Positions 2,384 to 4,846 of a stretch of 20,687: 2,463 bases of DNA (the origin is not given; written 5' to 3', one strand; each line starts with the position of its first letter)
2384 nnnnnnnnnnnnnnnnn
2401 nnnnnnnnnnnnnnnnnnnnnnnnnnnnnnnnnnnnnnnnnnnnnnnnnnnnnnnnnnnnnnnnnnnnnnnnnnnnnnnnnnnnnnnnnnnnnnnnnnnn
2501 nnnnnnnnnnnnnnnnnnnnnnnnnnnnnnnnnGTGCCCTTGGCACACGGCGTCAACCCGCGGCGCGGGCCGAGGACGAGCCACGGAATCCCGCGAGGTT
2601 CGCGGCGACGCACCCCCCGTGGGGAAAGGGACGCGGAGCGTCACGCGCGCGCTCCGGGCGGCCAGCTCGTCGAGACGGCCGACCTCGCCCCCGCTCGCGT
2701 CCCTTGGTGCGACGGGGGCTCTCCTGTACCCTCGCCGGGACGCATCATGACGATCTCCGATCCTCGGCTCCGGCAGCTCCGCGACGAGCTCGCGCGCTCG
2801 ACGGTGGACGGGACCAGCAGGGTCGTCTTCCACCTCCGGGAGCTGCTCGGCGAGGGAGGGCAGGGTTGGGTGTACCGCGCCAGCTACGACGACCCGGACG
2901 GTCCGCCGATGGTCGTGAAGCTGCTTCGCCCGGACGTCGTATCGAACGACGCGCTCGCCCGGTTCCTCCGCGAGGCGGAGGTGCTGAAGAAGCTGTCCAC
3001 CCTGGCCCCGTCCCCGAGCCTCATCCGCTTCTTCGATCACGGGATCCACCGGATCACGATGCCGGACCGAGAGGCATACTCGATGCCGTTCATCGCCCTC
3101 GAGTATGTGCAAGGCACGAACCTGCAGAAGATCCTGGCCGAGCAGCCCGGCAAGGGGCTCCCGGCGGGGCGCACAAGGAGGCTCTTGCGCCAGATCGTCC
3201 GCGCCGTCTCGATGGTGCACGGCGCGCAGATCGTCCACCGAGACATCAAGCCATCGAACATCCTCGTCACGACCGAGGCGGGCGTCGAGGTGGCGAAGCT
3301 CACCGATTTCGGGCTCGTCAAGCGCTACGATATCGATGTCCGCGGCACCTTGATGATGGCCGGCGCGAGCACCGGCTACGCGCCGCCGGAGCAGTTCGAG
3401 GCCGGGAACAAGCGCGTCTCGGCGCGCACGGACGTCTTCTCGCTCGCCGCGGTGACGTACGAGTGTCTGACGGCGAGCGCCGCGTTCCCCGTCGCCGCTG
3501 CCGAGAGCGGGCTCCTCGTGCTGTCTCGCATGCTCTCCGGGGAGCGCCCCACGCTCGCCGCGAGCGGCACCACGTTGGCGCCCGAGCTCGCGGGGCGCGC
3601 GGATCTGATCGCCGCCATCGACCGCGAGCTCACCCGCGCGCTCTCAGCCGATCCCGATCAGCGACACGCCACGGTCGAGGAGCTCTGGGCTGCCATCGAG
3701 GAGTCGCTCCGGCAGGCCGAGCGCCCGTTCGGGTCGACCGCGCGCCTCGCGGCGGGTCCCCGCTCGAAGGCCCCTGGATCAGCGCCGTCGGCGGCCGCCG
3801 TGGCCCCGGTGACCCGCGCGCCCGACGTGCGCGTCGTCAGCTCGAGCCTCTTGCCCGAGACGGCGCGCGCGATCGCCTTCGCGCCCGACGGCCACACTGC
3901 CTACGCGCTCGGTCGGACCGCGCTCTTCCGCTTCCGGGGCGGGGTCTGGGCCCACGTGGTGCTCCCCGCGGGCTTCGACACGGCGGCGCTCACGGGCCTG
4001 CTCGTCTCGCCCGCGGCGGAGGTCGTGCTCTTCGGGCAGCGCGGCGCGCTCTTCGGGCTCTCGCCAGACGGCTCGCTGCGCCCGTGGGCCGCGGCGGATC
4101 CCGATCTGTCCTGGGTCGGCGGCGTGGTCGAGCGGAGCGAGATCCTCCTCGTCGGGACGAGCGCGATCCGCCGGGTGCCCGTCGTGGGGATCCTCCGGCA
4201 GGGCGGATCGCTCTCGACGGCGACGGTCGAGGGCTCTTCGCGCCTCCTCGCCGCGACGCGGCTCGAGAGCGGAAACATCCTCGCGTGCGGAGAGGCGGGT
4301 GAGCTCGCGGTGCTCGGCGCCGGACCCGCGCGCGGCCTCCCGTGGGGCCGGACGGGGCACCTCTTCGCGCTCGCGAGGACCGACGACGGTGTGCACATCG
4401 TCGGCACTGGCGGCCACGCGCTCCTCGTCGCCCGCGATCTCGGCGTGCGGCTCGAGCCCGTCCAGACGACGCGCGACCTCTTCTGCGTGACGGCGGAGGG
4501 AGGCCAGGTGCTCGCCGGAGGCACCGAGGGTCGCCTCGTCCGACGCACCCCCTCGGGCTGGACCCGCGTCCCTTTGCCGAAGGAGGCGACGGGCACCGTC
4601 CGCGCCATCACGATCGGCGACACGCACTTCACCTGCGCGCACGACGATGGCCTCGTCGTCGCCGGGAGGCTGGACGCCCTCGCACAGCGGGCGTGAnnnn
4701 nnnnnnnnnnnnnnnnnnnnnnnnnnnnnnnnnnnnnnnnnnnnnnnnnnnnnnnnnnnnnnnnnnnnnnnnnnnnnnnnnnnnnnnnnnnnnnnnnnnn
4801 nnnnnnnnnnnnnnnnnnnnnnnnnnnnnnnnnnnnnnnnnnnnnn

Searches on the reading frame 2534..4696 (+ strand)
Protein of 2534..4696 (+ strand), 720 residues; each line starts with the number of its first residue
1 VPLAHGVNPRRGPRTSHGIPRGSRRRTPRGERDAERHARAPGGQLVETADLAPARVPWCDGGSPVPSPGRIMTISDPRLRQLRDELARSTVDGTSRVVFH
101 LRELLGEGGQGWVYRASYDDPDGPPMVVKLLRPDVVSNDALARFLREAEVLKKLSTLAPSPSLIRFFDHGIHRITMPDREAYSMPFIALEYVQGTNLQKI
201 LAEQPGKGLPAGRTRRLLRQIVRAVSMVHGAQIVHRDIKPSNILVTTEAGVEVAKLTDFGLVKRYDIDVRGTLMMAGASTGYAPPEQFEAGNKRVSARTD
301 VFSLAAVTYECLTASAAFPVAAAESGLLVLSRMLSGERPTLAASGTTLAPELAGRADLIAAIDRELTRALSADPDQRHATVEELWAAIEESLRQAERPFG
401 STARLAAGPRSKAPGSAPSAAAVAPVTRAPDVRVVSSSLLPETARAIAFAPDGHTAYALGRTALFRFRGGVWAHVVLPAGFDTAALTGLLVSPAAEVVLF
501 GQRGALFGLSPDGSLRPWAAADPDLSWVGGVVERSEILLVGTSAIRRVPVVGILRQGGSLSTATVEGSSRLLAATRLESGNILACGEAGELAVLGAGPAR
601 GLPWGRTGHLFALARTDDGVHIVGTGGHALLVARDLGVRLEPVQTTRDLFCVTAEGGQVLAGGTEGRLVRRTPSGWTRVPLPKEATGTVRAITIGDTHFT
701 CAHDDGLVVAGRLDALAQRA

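Call 7: search_protein_families(library=pfam, proteins=[window:2534-4696:+], max_evalue=0.001)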
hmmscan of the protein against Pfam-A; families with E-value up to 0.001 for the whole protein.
window:2534-4696:+ (720 aa): 6 families
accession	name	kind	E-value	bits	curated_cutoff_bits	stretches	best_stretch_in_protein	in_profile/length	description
PF00069.31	Pkinase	-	5.6e-32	111.6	31.7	1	100-319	2-198/263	Protein kinase domain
PF07714.23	PK_Tyr_Ser-Thr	-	1.8e-20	73.7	23.1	1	100-316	2-202/258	Protein tyrosine and serine/threonine kinase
PF03109.22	ABC1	-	5.5e-06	26.1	22.9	1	180-274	138-226/244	ABC1 atypical kinase-like domain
PF14531.12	Kinase-like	-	3.4e-05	23.7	25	1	217-310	150-243/289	Kinase-like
PF06293.20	Kdo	-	7e-05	22.8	21.3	1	196-259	104-166/207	Lipopolysaccharide kinase (Kdo/WaaP) family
PF01636.29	APH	-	0.0002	21.6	23.2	0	114-229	14-108/239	Phosphotransferase enzyme family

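Call 24: search_protein_families(library=ncbifam, proteins=[window:2534-4696:+], max_evalue=0.1)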
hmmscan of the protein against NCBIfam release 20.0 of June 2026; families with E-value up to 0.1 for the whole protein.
window:2534-4696:+ (720 aa): 18 families
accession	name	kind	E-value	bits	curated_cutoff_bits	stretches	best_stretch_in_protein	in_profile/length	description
NF033483.0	PknB_PASTA_kin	equivalog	7.7e-39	134.2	450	1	100-396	10-273/563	Stk1 family PASTA domain-containing Ser/Thr kinase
NF047741.1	antiphage_MADS6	equivalog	7.7e-30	104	460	2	209-402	296-471/612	methylation-associated defense system protein kinase MAD6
NF052427.1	StpK7MSMEG_1200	equivalog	1.7e-28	99.5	900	1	98-412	8-289/601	serine/threonine protein kinase StpK7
NF038150.1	lanthi_synth_IV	equivalog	7.4e-25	87.4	650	1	99-402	191-460/851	class IV lanthionine synthetase LanL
TIGR03903.1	TOMM_kin_cyc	equivalog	1.5e-23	82.7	705.75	1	126-337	6-205/1267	TOMM system kinase/cyclase fusion protein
NF038151.1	lanthi_synth_III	equivalog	2.1e-18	66.2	575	1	82-395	205-504/833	class III lanthionine synthetase LanKC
NF009651.0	PRK13184.1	equivalog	1.1e-13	50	839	1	102-394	7-293/932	serine/threonine-protein kinase PknD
NF053615.1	SerThrKinAfsKStmc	equivalog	1.4e-13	50.4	1300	1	104-350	20-252/809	protein serine/threonine kinase AfsK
NF033442.0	BREX_PglW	equivalog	2.3e-11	42.2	990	1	187-390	586-768/1391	BREX system serine/threonine kinase PglW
NF043056.1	T4SS_LegK1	equivalog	2.7e-08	32.9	550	1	186-307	155-279/516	Dot/Icm T4SS effector kinase LegK1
TIGR03724.2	arch_bud32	equivalog_domain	2.6e-07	30.4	125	1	186-263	69-132/193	KEOPS complex kinase/ATPase Bud32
NF058632.1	SerThrKinPrkT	equivalog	3.2e-07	29.7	280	1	99-372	23-264/322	serine/threonine protein kinase PrkT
NF011463.0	PRK14879.1-4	equivalog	4.9e-05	22.9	188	1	185-262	93-160/237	Kae1-associated kinase Bud32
NF007174.0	PRK09605.1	equivalog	4.9e-05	22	447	1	186-263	412-474/535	bifunctional N(6)-L-threonylcarbamoyladenine synthase/serine/threonine protein kinase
NF011464.0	PRK14879.1-7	equivalog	0.0016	18.2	246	1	186-263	82-150/221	Kae1-associated kinase Bud32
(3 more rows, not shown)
